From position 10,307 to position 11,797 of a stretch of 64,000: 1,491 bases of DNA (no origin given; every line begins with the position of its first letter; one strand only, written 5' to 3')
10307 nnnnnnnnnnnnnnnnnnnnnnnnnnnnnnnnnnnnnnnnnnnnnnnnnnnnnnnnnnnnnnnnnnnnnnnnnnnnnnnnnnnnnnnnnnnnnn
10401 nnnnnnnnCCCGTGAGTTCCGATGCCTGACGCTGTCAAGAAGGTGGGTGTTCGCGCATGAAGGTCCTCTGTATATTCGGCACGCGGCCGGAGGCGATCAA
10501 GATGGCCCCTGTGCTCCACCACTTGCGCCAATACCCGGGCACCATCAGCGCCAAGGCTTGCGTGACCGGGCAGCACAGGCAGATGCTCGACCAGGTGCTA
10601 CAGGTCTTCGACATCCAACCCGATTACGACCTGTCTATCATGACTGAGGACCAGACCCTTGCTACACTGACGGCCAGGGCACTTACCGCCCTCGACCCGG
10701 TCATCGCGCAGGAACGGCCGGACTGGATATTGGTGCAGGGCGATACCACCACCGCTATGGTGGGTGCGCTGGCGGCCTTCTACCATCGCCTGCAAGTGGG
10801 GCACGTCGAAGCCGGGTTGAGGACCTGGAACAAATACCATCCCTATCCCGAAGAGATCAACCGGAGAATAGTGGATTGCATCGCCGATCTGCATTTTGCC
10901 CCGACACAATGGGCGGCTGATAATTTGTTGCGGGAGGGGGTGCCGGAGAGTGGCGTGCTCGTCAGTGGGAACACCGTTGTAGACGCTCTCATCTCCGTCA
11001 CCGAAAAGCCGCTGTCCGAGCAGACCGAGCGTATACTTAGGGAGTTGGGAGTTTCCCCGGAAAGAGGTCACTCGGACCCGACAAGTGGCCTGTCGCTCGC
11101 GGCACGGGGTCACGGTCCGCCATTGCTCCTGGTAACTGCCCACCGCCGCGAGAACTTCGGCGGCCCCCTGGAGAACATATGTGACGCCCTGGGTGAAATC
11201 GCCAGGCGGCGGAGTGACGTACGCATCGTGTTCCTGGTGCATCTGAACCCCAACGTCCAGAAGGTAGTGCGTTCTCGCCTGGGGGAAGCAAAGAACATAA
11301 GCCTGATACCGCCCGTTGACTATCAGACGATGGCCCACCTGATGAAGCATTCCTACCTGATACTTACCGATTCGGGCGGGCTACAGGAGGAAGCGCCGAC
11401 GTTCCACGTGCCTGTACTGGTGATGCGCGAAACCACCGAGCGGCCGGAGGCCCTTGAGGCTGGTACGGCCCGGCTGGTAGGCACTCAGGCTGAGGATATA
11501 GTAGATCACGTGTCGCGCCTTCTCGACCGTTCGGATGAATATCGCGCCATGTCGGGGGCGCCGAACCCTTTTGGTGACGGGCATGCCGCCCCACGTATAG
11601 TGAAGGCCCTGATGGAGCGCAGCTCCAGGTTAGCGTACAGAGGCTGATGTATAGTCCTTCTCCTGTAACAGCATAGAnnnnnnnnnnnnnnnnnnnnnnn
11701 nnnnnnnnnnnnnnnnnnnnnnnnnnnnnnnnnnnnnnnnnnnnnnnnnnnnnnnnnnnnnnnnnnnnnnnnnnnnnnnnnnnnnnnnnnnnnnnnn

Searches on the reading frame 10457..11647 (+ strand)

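Call 25: search_protein_families(library=pfam, proteins=[window:10457-11647:+], max_evalue=0.001)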
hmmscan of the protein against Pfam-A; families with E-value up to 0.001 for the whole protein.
window:10457-11647:+ (396 aa): 3 families
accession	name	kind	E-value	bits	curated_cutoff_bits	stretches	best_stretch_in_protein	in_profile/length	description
PF02350.25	Epimerase_2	-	4.7e-117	391.2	30.6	1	30-385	9-346/347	UDP-N-acetylglucosamine 2-epimerase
PF13579.12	Glyco_trans_4_4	-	4.7e-06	27.5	29.7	1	73-171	57-156/158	Glycosyl transferase 4-like domain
PF13439.12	Glyco_transf_4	-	0.00076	20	28.5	0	73-167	58-159/170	Glycosyltransferase Family 4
